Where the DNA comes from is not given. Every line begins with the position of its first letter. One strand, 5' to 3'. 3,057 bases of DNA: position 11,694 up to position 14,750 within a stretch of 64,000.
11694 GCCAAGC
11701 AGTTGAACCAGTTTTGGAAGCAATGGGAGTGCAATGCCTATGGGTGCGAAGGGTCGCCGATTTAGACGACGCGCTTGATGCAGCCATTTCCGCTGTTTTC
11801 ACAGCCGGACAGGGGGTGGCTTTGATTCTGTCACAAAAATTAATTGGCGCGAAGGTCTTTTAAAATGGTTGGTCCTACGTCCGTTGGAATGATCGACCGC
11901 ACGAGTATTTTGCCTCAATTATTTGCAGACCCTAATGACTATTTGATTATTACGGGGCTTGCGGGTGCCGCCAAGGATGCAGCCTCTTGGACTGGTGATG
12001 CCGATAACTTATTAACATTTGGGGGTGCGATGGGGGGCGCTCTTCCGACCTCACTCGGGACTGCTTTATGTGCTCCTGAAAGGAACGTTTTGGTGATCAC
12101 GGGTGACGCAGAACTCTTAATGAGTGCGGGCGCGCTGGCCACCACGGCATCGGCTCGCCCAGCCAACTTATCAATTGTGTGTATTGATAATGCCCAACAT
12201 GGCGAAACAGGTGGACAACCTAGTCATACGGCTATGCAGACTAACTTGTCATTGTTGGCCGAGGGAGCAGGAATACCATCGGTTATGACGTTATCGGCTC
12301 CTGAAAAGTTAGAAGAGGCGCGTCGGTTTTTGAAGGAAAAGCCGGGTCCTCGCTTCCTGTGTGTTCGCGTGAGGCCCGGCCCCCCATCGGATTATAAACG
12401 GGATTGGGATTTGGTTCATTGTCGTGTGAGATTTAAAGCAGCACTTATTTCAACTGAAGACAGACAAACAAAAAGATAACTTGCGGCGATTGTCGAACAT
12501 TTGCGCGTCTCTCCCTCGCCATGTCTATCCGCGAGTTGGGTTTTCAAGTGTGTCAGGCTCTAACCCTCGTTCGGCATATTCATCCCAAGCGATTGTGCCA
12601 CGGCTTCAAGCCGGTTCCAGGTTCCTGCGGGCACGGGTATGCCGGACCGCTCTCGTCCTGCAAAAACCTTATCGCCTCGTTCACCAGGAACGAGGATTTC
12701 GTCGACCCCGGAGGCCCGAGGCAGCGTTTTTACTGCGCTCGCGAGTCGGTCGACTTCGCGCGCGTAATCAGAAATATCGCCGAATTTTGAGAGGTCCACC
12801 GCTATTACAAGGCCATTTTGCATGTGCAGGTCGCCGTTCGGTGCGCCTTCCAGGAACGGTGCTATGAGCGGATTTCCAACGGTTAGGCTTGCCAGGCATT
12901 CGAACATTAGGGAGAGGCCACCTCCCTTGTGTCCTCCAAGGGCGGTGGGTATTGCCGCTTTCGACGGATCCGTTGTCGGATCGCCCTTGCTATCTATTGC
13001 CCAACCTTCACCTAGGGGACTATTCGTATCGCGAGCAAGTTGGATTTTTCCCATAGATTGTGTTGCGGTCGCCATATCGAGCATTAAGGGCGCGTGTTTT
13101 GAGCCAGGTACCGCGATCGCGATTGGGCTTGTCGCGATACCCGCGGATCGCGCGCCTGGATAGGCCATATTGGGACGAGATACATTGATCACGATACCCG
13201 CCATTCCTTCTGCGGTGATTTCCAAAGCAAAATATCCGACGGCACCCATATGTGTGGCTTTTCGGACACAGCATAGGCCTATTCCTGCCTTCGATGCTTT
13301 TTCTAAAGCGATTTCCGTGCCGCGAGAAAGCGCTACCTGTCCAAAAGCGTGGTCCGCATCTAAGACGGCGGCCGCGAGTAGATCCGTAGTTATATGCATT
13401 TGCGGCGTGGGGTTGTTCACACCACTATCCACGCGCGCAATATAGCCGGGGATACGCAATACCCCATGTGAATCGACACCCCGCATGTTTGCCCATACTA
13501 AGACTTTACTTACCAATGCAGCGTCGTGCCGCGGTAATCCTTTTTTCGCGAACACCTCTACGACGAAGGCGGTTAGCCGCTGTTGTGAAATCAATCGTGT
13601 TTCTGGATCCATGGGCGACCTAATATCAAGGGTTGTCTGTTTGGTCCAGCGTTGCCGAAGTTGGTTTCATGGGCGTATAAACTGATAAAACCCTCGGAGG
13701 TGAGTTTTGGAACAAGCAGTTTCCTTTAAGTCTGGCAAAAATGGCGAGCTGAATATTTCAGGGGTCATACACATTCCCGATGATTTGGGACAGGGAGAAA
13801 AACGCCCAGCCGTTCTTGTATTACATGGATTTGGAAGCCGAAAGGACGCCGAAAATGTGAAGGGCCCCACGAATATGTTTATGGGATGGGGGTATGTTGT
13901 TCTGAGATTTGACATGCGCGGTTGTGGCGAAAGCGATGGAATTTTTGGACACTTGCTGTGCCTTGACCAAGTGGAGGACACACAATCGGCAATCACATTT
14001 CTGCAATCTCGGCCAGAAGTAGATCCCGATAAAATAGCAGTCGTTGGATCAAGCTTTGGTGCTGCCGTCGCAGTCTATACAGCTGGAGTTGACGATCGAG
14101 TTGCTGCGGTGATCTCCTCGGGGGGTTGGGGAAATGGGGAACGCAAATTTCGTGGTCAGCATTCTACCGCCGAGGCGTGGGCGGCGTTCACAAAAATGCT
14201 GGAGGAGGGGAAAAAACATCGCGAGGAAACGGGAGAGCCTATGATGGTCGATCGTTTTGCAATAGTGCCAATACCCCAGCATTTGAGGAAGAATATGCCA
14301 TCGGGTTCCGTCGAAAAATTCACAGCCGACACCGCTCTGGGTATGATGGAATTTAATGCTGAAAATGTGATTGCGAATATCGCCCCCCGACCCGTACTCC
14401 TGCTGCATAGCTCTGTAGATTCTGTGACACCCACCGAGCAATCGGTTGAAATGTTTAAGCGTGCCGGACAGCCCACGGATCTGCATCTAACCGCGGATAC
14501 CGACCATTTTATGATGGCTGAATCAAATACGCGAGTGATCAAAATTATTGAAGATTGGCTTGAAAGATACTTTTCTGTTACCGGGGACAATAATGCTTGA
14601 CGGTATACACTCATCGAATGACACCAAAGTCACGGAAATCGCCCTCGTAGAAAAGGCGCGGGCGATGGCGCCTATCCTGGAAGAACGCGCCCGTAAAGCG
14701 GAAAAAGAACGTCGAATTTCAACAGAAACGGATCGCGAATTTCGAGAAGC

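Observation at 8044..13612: Unusual cluster: CmcJ-like oxidoreductase, UbiD decarboxylase, PPOX-like flavoprotein, split TPP decarboxylase, convergent Ldh_2 dehydrogenase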

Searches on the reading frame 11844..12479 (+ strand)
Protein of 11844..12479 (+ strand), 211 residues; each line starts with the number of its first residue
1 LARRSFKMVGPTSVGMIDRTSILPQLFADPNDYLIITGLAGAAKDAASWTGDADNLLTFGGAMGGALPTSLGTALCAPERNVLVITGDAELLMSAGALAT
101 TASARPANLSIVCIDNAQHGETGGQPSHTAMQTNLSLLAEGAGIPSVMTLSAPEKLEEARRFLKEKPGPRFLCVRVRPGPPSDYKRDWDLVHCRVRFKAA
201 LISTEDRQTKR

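Call 4: search_protein_families(library=pfam, proteins=[window:11844-12479:+], max_evalue=0.01)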
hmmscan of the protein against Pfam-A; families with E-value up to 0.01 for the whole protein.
window:11844-12479:+ (211 aa): 1 family
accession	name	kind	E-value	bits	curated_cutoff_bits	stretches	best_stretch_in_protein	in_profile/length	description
PF02775.26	TPP_enzyme_C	-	2.5e-16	60.3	21.9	1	59-172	26-149/151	Thiamine pyrophosphate enzyme, C-terminal TPP binding domain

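Call 5: search_protein_families(library=ncbifam, proteins=[window:11844-12479:+], max_evalue=0.01)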
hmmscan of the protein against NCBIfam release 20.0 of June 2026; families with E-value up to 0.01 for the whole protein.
window:11844-12479:+ (211 aa): 38 families (the best 25 are shown)
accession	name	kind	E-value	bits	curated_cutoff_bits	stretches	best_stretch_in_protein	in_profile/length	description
TIGR03846.1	sulfopy_beta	equivalog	4.1e-28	98.5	221.5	1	25-197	7-177/182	sulfopyruvate decarboxylase subunit beta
TIGR03297.1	Ppyr-DeCO2ase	equivalog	8.8e-24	84.2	312.5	1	50-186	210-344/360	phosphonopyruvate decarboxylase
NF004813.0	PRK06163.1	equivalog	2.6e-23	82.8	240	1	33-201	30-196/202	hypothetical protein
NF006016.1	PRK08155.1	equivalog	5.1e-09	35.1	870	1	58-122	404-469/554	acetolactate synthase large subunit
TIGR00118.1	acolac_lg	equivalog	4e-08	32.2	538.35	1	60-176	407-534/557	biosynthetic-type acetolactate synthase large subunit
NF006052.0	PRK08199.1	subfamily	1.8e-07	29.8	539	1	60-120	414-473/559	thiamine pyrophosphate protein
NF006524.0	PRK08978.1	equivalog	2e-07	29.7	738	1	61-120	401-459/548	acetolactate synthase 2 catalytic subunit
NF005114.0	PRK06546.1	equivalog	2.8e-07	29.5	893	1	60-173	407-526/578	pyruvate dehydrogenase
NF005760.0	PRK07586.1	equivalog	5.9e-07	28.8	363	1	53-114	377-437/514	acetolactate synthase large subunit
NF004919.0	PRK06276.1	equivalog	1.1e-06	27.3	866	1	61-120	415-473/582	acetolactate synthase large subunit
TIGR04377.1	myo_inos_iolD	equivalog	1.4e-06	27.3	715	1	62-121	441-499/616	3D-(3,5/4)-trihydroxycyclohexane-1,2-dione acylhydrolase (decyclizing)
NF005651.0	PRK07418.1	subfamily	4.1e-06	25.3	942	1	61-145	435-529/617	acetolactate synthase large subunit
NF041171.1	Oxoac_fdxbeta_Archa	equivalog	6.5e-06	25.6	423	1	23-131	22-125/296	2-oxoacid:ferredoxin oxidoreductase subunit beta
TIGR02177.1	PorB_KorB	subfamily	6.9e-06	25.8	261.9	1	23-132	20-124/286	2-oxoacid:acceptor oxidoreductase, beta subunit, pyruvate/2-ketoisovalerate family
NF006187.0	PRK08322.1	equivalog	9.9e-06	24.2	509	1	62-115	408-460/548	acetolactate synthase large subunit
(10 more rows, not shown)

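Call 27: search_solved_structures(query=window:11865-12479:+, max_evalue=0.001)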
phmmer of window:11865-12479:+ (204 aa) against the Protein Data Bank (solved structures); distinct sequences matched with E-value up to 0.001: 14.
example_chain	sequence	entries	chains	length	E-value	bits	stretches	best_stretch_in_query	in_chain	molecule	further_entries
9iz3_B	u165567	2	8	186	1e-09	41.5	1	23-173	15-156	Putative phosphonopyruvate decarboxylase beta subunit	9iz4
8x3z_A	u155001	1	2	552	1e-06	31.7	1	53-170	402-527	CsmA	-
6lpi_A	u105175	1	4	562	2.1e-06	30.8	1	50-119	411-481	Acetolactate synthase isozyme 1 large subunit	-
9u8q_G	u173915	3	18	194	0.00014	24.8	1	44-184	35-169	Thiamine pyrophosphate enzyme TPP-binding domain-containing protein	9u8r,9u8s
7egv_A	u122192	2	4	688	0.0002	24.3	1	48-167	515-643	Acetolactate synthase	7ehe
6wo1_A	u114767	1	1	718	0.00038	23.4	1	53-110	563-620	Acetohydroxyacid synthase catalytic subunit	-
4gpe_A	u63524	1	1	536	0.00052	22.9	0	53-113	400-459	Benzoylformate decarboxylase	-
3e9y_A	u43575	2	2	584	0.00063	22.6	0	54-104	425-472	Acetolactate synthase, chloroplastic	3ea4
7u25_A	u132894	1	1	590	0.00064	22.6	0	54-104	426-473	Acetolactate synthase, chloroplastic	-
7tzz_A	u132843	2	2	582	0.00064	22.6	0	54-104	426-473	Acetolactate synthase, chloroplastic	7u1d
7stq_A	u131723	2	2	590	0.00064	22.6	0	54-104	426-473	Acetolactate synthase, chloroplastic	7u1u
6u9h_A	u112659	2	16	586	0.00064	22.6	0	54-104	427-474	Acetolactate synthase, chloroplastic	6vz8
1ybh_A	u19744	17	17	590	0.00065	22.6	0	54-104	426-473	Acetolactate synthase, chloroplast | Acetolactate synthase | Acetolactate synthase, chloroplastic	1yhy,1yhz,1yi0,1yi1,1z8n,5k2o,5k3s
8et5_A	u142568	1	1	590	0.00066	22.6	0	54-104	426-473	Acetolactate synthase, chloroplastic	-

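Call 30: find_homologous_proteins(query=window:11865-12479:+)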
Query window:11865-12479:+ (204 aa): 389 proteins with E <= 0.001 among 1157 candidates; the best 120 are listed.
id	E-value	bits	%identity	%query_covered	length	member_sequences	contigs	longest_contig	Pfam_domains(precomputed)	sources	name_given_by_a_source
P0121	3.9e-124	430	96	100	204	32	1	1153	PF02775.27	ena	-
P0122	4.2e-87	309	74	91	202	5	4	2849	PF02775.27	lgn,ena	-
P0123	4.5e-80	286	68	91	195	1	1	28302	PF02775.27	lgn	-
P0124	2.1e-79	284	67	90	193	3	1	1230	PF02775.27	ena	-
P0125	1.3e-78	281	64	92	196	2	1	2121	PF02775.27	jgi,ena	-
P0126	2.3e-78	280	65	91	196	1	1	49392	PF02775.27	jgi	jgi:thiamine pyrophosphate-dependent acetolactate synthase large subunit-like protein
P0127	4.5e-78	279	66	92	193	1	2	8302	PF02775.27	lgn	-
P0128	1.4e-77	278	65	92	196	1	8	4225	PF02775.27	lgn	-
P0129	2.1e-76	274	67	90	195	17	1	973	PF02775.27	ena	-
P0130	1.1e-75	272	64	92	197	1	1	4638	PF02775.27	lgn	-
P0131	1.6e-74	268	64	92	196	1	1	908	PF02775.27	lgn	-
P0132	2.1e-74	267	63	93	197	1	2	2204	PF02775.27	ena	-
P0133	2.6e-74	267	64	92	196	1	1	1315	PF02775.27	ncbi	-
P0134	3.2e-74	267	61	92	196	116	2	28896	PF02775.27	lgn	-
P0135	3.9e-74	267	64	90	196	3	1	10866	PF02775.27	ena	-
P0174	1.8e-71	258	63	91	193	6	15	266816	PF02775.27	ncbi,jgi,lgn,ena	-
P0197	2.8e-70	254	62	93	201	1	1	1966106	PF02775.27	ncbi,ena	-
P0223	7.0e-69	249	58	92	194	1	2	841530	PF02775.27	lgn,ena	-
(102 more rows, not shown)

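Call 31: find_encoding_contigs(protein=P0197, flank=8000, max_places=1)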
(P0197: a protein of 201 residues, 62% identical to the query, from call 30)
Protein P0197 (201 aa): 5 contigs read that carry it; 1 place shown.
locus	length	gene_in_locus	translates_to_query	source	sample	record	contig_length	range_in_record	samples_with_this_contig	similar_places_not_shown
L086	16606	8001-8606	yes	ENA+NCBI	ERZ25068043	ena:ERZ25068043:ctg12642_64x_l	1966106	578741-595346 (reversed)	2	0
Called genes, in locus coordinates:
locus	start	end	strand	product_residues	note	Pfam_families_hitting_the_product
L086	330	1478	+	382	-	PF13195:DUF4011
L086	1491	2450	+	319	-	PF13195:DUF4011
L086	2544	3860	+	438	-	-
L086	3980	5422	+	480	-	PF13086:AAA_11, PF13087:AAA_12, PF18741:MTES_1575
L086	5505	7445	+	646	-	PF16177:ACAS_N, PF00501:AMP-binding, PF13193:AMP-binding_C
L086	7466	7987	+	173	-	PF02776:TPP_enzyme_N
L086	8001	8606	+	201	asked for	PF02775:TPP_enzyme_C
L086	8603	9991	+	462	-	PF01029:NusB, PF01189:Methyltr_RsmB-F, PF13649:Methyltransf_25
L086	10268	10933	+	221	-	PF00834:Ribul_P_3_epim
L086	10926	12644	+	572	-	PF07940:Hepar_II_III_C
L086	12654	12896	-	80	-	PF13467:RHH_4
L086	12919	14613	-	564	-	PF01268:FTHFS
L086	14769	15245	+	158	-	PF14588:YjgF_endoribonc, PF01042:Ribonuc_L-PSP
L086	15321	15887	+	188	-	PF00190:Cupin_1 (weak), PF07883:Cupin_2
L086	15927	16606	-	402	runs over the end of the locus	PF04909:Amidohydro_2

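Call 32: find_encoding_contigs(protein=P0174, flank=8000, max_places=2)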
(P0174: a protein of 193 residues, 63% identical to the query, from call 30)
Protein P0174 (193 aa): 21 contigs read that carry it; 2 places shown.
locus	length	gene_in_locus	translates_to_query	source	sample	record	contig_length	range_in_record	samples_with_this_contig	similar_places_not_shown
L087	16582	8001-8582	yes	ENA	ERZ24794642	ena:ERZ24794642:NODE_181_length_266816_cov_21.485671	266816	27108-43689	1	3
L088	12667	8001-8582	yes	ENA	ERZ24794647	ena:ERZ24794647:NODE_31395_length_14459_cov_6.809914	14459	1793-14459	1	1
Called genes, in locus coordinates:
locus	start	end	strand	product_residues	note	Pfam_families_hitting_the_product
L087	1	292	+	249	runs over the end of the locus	PF01925:TauE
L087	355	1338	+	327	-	PF08240:ADH_N, PF00107:ADH_zinc_N, PF13602:ADH_zinc_N_2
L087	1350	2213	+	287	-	PF13714:PEP_mutase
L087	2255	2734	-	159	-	PF22166:WHD_ArnR1 (faint), PF22381:Staph_reg_Sar_Rot (weak), PF01047:MarR, PF12802:MarR_2, PF13412:HTH_24 (weak)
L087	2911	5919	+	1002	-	PF21423:AhtL-like_1st, PF00384:Molybdopterin, PF01568:Molydop_binding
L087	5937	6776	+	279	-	PF13247:Fer4_11, PF13620:CarboxypepD_reg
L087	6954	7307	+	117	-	-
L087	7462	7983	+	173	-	-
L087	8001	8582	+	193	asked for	PF02775:TPP_enzyme_C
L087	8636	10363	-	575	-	PF02730:AFOR_N, PF01314:AFOR_C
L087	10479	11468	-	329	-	PF08240:ADH_N, PF00107:ADH_zinc_N, PF13602:ADH_zinc_N_2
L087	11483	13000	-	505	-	PF11794:HpaB_N, PF03241:HpaB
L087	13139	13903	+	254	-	PF00106:adh_short, PF08659:KR, PF13561:adh_short_C2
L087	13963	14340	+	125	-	-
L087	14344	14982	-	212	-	PF02798:GST_N, PF13417:GST_N_3, PF13409:GST_N_2, PF13410:GST_C_2 (weak)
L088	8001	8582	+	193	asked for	PF02775:TPP_enzyme_C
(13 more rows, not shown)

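Call 33: find_encoding_contigs(protein=P0223, flank=8000, max_places=1)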
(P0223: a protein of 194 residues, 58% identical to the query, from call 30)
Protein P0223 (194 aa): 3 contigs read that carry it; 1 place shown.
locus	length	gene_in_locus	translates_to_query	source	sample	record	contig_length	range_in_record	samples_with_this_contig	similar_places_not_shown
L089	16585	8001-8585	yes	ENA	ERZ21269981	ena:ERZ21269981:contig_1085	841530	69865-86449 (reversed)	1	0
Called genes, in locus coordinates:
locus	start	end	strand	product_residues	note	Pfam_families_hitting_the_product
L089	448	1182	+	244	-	PF02585:PIG-L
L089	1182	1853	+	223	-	PF03737:RraA-like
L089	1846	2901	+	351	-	PF04303:PrpF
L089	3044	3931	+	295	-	PF03446:NAD_binding_2, PF03807:F420_oxidored (weak), PF09130:DUF1932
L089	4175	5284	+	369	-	-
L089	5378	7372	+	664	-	PF01970:TctA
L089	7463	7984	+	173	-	PF02776:TPP_enzyme_N (weak)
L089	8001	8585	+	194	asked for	PF02775:TPP_enzyme_C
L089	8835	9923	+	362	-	PF04303:PrpF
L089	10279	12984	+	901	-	PF00690:Cation_ATPase_N, PF00122:E1-E2_ATPase, PF00702:Hydrolase, PF13246:Cation_ATPase, PF12710:HAD (faint), PF00689:Cation_ATPase_C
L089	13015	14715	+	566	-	PF00999:Na_H_Exchanger, PF02254:TrkA_N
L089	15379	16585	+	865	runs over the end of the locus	PF00933:Glyco_hydro_3, PF01915:Glyco_hydro_3_C, PF18559:Exop_C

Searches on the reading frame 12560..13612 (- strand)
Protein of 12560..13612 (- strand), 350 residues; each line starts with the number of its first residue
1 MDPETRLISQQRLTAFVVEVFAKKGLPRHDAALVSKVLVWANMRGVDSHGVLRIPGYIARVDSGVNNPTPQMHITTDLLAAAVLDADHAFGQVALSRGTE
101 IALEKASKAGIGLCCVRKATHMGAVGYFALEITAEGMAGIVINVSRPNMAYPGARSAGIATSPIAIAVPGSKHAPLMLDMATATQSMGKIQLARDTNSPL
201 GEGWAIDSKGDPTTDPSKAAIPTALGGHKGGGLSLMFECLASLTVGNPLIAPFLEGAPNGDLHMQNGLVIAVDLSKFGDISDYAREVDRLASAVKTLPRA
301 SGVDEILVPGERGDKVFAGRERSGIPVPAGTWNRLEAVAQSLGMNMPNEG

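Call 4: search_protein_families(library=pfam, proteins=[window:12560-13612:-], max_evalue=0.01)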
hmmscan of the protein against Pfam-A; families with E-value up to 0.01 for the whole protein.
window:12560-13612:- (350 aa): 1 family
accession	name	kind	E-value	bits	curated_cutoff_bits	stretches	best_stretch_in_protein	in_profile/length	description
PF02615.19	Ldh_2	-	6.2e-96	321.8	38.8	1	8-335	1-332/333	Malate/L-lactate dehydrogenase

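Call 5: search_protein_families(library=ncbifam, proteins=[window:12560-13612:-], max_evalue=0.01)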
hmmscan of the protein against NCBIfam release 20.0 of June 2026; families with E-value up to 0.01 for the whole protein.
window:12560-13612:- (350 aa): 5 families
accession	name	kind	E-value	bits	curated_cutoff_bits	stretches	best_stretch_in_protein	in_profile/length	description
NF040650.1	sulfolac_dhydr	equivalog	5e-61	206.8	500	1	8-346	3-337/339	L-sulfolactate dehydrogenase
NF007504.0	PRK10098.1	equivalog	4e-56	190.3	336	1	6-345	5-347/360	malate/lactate/ureidoglycolate dehydrogenase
NF011599.0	PRK15025.1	equivalog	7.2e-56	189.8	356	1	8-335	3-331/349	ureidoglycolate dehydrogenase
TIGR03175.1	AllD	equivalog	5.6e-52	177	496.2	1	8-334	3-330/349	ureidoglycolate dehydrogenase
NF009750.0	PRK13260.1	equivalog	2.4e-38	132.1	316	1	8-337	3-331/332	3-dehydro-L-gulonate 2-dehydrogenase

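Call 29: search_solved_structures(query=window:12560-13612:-, max_evalue=0.00001)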
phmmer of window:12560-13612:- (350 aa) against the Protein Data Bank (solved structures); distinct sequences matched with E-value up to 0.00001: 13.
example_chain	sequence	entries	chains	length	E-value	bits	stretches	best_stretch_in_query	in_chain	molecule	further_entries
2x06_A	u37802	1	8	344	6.2e-54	186.7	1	15-347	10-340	L-SULFOLACTATE DEHYDROGENASE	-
1v9n_A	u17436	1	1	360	8.1e-52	179.8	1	8-344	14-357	Malate dehydrogenase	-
1vbi_A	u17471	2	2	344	5.2e-44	154.1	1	13-343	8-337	Type 2 malate/lactate dehydrogenase | malate/L-lactate dehydrogenase family protein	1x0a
1xrh_A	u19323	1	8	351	7.2e-43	150.3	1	8-314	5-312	Ureidoglycolate Dehydrogenase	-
4h8a_A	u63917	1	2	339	7.9e-43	150.2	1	8-314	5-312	Ureidoglycolate dehydrogenase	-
4fjs_A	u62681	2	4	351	8.6e-43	150.1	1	8-314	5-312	Ureidoglycolate dehydrogenase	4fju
2g8y_A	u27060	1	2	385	2.8e-39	138.6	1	10-344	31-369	Malate/L-lactate dehydrogenases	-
3uoe_A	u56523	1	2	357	2.6e-38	135.3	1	11-338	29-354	Dehydrogenase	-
3i0p_A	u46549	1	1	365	3.3e-36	128.4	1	4-340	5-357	Malate dehydrogenase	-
1z2i_A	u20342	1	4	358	8.5e-33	117.2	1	10-346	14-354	malate dehydrogenase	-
1wtj_A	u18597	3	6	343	1.3e-26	97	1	2-314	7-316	ureidoglycolate dehydrogenase | delta1-piperideine-2-carboxylate reductase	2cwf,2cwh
1s20_A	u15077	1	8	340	2.2e-26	96.2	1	12-339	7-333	Hypothetical oxidoreductase yiaK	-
1nxu_A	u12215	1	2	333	2.2e-26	96.1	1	12-339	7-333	Hypothetical oxidoreductase yiaK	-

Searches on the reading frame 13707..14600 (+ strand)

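Call 4: search_protein_families(library=pfam, proteins=[window:13707-14600:+], max_evalue=0.01)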
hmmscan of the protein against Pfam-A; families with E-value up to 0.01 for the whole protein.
window:13707-14600:+ (297 aa): 15 families
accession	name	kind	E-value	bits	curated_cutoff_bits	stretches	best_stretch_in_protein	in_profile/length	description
PF12146.15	Hydrolase_4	-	2.9e-17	63.2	27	1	31-273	2-238/239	Serine aminopeptidase, S33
PF02129.25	Peptidase_S15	-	1.4e-13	51.6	23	1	21-261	9-255/262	X-Pro dipeptidyl-peptidase (S15 family)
PF12697.13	Abhydrolase_6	-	8.2e-12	46.7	26.3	1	36-278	1-215/217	Alpha/beta hydrolase family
PF00561.26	Abhydrolase_1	-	1.1e-11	45.3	25.8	1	34-270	1-241/245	alpha/beta hydrolase fold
PF00326.27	Peptidase_S9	-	1.8e-11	44.4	22.6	2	57-143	9-100/213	Prolyl oligopeptidase family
PF01738.24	DLH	-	2.6e-08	34.2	21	1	24-138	8-127/217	Dienelactone hydrolase family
PF20434.5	BD-FAE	-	3.5e-07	30.4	26.8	1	30-250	10-212/215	BD-FAE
PF05448.18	AXE1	-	8.3e-07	28.5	21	1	91-137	159-205/321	Acetyl xylan esterase (AXE1)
PF08840.17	BAAT_C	-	9.4e-06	26.3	20.9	1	93-140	7-54/210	BAAT / Acyl-CoA thioester hydrolase C terminal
PF22244.2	GCE_fung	-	3.5e-05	24.2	27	0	102-156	99-153/231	Glucuronyl esterase, fungi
PF12740.14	PETase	-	3.5e-05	23.8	28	0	18-149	41-165/263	PET hydrolase-like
PF06500.17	FrsA-like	-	0.0003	20.1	22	1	15-139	179-297/414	Esterase FrsA-like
PF02230.22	Abhydrolase_2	-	0.0014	18.9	23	0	96-152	94-150/217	Phospholipase/Carboxylesterase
PF08386.16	Abhydrolase_4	-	0.0037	17.8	21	1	227-286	34-92/103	TAP-like protein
PF00756.26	Esterase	-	0.0078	16.4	22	0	98-179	105-186/251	Putative esterase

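Call 5: search_protein_families(library=ncbifam, proteins=[window:13707-14600:+], max_evalue=0.01)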
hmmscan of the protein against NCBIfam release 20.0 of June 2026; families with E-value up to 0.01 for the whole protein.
window:13707-14600:+ (297 aa): 19 families
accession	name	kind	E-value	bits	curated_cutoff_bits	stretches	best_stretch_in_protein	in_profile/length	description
NF047920.1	lactonase_UilS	equivalog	8.1e-30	104.5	400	1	19-288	13-284/285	UilS family quorum-quenching N-acyl-homoserine lactonase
TIGR00976.1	CocE_NonD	subfamily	1.9e-07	30.5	66.3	1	23-128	15-117/550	CocE/NonD family hydrolase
NF011457.0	PRK14875.1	equivalog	2.6e-07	30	307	1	29-286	127-370/372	acetoin dehydrogenase dihydrolipoyllysine-residue acetyltransferase subunit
NF041096.1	esterase_EstD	equivalog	3.8e-07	29.5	600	1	13-136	143-269/421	esterase EstD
TIGR03100.1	hydr1_PEP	hypoth_equivalog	1.7e-06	27.6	168.45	1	61-144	56-136/274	hydrolase 1, exosortase A system-associated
NF050058.1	e_dPHAscl_type1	hypoth_equivalog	2.7e-06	27.1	150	1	94-165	90-171/276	extracellular catalytic domain type 1 short-chain-length polyhydroxyalkanoate depolymerase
NF051488.1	bifunc_PcaDC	exception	7.6e-06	25.3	390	1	63-286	39-251/375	bifunctional 3-oxoadipate enol-lactonase/4-carboxymuconolactone decarboxylase PcaDC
TIGR01250.1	pro_imino_pep_2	subfamily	8.9e-06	25.5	167.65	0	26-138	18-127/288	proline iminopeptidase-family hydrolase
NF045948.1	ProImpepThrmp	equivalog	1.5e-05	24.6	500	0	16-140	8-128/291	proline iminopeptidase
NF007857.0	PRK10566.1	equivalog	2.1e-05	24.4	201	1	209-251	168-210/249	esterase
NF003460.0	PRK05077.1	equivalog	2.5e-05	23.2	477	1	13-138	177-296/414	esterase FrsA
NF053518.1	DipepPtdsDpp5Prph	equivalog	0.00011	20.9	900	1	87-159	485-555/655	dipeptidyl-peptidase Dpp5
NF033523.0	lasso_peptidase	equivalog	0.00014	20.8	400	1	93-141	479-528/638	Atxe2 family lasso peptide isopeptidase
TIGR01607.1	PST-A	paralog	0.0004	19.6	218.25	0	223-286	269-331/332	Plasmodium subtelomeric family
NF058580.1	lipase_V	equivalog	0.00061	19.5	300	1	28-125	20-107/230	EstV family lipase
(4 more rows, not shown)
